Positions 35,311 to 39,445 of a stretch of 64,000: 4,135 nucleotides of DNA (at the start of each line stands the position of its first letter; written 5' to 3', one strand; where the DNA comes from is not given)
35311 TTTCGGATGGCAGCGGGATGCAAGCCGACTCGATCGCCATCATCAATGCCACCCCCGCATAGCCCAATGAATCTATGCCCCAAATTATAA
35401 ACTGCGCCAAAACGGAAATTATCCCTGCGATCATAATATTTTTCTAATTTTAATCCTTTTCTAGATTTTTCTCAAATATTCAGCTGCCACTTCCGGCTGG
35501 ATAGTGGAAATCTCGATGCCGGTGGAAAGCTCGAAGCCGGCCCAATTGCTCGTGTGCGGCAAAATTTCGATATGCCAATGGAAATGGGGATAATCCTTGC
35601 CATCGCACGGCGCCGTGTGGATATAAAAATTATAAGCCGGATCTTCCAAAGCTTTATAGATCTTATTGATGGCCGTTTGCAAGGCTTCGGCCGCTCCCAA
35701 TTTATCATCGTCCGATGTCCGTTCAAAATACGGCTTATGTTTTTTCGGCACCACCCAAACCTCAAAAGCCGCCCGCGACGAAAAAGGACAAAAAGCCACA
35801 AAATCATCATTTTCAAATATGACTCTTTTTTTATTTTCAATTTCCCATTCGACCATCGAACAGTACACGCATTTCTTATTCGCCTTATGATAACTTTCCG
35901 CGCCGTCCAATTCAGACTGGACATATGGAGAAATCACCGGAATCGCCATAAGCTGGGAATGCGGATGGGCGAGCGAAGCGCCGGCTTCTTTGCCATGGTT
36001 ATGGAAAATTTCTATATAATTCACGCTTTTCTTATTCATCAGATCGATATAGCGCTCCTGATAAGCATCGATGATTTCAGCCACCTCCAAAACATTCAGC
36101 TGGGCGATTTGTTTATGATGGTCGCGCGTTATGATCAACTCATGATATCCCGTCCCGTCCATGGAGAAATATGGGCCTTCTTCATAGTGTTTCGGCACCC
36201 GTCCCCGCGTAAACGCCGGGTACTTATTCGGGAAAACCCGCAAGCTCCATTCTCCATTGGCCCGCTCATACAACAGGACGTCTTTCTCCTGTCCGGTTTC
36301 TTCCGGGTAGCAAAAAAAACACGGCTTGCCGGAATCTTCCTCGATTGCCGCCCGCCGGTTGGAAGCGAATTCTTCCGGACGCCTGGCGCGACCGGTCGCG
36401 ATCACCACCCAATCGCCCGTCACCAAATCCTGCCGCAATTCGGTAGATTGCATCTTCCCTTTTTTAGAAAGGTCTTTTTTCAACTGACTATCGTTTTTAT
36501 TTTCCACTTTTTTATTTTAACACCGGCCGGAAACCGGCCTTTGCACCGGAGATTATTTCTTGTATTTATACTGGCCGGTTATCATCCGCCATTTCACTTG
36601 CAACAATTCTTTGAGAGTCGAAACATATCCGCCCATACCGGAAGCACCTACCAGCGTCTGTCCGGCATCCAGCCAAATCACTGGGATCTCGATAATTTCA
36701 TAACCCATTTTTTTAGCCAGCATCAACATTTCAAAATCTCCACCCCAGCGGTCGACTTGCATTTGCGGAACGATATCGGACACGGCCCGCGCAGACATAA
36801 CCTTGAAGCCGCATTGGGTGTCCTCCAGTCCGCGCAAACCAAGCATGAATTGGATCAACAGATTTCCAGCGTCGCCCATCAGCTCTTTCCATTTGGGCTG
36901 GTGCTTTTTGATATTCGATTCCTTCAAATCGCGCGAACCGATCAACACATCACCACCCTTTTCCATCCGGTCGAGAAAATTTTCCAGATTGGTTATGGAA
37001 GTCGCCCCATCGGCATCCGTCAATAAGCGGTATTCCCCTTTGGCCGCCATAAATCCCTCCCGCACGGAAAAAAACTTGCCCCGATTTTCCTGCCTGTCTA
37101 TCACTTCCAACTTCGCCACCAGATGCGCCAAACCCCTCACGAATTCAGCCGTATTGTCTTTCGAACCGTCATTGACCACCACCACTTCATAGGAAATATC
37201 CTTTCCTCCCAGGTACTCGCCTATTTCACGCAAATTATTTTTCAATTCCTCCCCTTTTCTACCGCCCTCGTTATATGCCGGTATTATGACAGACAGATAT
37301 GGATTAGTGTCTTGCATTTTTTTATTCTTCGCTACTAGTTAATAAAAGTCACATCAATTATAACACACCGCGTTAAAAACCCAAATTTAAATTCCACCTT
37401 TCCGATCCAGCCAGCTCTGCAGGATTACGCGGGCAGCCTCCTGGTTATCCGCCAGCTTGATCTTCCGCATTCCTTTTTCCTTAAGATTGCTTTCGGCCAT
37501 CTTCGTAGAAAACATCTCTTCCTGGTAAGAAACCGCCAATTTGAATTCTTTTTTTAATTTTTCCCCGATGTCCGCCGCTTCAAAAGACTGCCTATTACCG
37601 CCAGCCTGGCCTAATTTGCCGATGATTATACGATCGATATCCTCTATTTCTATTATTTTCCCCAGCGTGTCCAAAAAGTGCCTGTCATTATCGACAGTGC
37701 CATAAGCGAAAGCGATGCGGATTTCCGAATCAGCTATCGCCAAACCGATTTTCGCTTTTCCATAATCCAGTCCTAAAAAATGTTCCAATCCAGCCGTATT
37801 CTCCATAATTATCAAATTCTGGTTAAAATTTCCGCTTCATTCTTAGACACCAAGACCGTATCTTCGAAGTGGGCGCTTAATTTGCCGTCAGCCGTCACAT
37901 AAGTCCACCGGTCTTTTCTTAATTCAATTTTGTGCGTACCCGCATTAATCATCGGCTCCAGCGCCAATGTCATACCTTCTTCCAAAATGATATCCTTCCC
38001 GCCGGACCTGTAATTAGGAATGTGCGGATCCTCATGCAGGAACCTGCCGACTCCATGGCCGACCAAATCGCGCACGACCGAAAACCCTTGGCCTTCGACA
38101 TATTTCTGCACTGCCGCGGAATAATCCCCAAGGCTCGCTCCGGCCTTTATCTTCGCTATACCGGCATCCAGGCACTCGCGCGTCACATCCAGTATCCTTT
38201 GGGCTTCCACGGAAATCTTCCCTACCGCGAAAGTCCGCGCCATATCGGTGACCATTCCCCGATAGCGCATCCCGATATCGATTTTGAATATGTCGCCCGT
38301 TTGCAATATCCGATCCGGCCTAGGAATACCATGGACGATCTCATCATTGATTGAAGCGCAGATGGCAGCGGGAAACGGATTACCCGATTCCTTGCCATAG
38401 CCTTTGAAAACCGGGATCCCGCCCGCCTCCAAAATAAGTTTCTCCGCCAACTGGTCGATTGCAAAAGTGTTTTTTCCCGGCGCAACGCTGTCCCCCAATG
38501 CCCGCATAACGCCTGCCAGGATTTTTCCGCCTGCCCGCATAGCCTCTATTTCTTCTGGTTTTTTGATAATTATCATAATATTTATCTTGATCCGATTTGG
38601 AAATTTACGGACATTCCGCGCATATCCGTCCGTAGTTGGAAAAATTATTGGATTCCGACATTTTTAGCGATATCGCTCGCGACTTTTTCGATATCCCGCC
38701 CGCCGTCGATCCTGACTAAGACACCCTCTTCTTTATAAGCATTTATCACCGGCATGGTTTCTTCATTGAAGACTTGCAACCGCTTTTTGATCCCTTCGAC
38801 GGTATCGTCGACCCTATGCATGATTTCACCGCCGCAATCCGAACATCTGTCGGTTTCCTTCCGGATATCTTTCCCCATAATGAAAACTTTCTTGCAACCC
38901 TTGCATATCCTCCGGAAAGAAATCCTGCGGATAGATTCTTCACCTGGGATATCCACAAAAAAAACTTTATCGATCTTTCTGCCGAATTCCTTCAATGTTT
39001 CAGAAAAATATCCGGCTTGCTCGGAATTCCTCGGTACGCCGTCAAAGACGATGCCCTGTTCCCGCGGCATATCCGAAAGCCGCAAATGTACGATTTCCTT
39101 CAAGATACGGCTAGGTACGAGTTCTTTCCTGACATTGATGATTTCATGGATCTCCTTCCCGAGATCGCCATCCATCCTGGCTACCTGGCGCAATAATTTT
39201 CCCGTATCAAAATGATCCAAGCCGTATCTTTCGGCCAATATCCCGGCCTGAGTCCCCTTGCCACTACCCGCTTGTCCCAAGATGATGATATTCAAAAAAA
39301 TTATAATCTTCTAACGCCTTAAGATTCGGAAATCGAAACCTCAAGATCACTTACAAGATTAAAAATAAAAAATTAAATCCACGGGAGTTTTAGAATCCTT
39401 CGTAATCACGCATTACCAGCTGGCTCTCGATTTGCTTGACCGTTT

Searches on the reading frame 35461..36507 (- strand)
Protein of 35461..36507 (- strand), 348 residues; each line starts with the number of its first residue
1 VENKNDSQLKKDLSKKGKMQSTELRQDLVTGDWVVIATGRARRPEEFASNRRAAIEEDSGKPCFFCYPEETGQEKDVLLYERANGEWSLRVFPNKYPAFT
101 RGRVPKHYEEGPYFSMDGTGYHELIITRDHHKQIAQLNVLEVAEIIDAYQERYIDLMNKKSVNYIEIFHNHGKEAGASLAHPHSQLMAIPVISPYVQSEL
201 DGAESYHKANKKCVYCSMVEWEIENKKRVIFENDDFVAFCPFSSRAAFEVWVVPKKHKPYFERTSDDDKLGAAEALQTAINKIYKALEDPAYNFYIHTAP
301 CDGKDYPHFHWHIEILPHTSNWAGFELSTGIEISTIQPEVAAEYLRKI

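Call 6: search_protein_families(library=pfam, proteins=[window:35461-36507:-], max_evalue=0.01)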
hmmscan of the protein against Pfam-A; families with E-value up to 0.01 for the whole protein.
window:35461-36507:- (348 aa): 7 families
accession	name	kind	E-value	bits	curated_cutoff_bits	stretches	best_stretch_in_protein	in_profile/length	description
PF16268.10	DUF4921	-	1.2e-15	57.8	28.5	1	120-340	168-388/425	Domain of unknown function (DUF4921)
PF01087.27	GalP_UDP_transf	-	2.6e-14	54.5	22.1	1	17-188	7-179/184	Galactose-1-phosphate uridyl transferase, N-terminal domain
PF01230.28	HIT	-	6.7e-12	46.3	21.5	1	224-313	3-92/98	HIT domain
PF11969.13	DcpS_C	-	4.2e-10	40.5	24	1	212-322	1-108/114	Scavenger mRNA decapping enzyme C-term binding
PF02744.22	GalP_UDP_tr_C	-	2.9e-07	30.8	29.2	1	203-315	5-119/165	Galactose-1-phosphate uridyl transferase, C-terminal domain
PF16285.10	DUF4931_N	-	3.5e-06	27.6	24.1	1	121-189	53-121/124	Domain of unknown function (DUF4931) N-terminal domain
PF19327.4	Ap4A_phos_N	-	2.2e-05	24.5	23.1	1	121-193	103-164/177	Ap4A phosphorylase N-terminal domain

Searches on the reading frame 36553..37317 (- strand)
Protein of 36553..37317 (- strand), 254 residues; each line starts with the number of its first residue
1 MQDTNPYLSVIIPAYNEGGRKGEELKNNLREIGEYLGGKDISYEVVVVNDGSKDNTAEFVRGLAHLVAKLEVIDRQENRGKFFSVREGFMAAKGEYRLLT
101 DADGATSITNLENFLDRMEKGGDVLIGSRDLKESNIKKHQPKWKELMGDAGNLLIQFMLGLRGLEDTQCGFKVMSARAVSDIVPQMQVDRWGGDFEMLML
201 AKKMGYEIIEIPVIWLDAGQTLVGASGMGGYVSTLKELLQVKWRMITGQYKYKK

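Call 6: search_protein_families(library=pfam, proteins=[window:36553-37317:-], max_evalue=0.01)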
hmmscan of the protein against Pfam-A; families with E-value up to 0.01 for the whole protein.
window:36553-37317:- (254 aa): 3 families
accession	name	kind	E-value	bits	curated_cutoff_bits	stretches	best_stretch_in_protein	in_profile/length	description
PF00535.33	Glycos_transf_2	-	1.7e-23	83.8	23.3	1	9-145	1-131/168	Glycosyl transferase family 2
PF13641.12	Glyco_tranf_2_3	-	4.4e-06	27.3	27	1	7-104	2-97/230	Glycosyltransferase like family 2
PF10111.15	Glyco_tranf_2_2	-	3.4e-05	23.9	27.3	1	9-116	1-104/276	Glycosyltransferase like family 2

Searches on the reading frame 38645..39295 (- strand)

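Call 12: search_protein_families(library=pfam, proteins=[window:38645-39295:-], max_evalue=0.01)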
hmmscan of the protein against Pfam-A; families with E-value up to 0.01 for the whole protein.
window:38645-39295:- (216 aa): 9 families
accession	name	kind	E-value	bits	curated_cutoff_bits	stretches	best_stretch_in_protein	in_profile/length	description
PF00406.28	ADK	-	3.4e-34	118.6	26.8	1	5-191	1-150/151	Adenylate kinase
PF13207.12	AAA_17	-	1.4e-21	77.6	27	1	6-125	1-119/136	AAA domain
PF13238.12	AAA_18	-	1.3e-05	26.1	29.4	1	3-129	1-112/128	AAA domain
PF02224.24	Cytidylate_kin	-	0.00022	21.5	26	1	4-40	2-38/211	Cytidylate kinase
PF17393.7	DUF5402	-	0.00055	20.4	25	1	97-140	65-108/120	Family of unknown function (DUF5402)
PF02223.23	Thymidylate_kin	-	0.00062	19.9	27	0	97-145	107-156/185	Thymidylate kinase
PF05191.20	ADK_lid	-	0.00073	19.8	26.6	1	128-163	1-36/36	Adenylate kinase, active site lid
PF13189.12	Cytidylate_kin2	-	0.0013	19.3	28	1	3-73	2-68/176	Cytidylate kinase-like family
PF06414.18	Zeta_toxin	-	0.0033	17.3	22.3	0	3-130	19-145/199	Zeta toxin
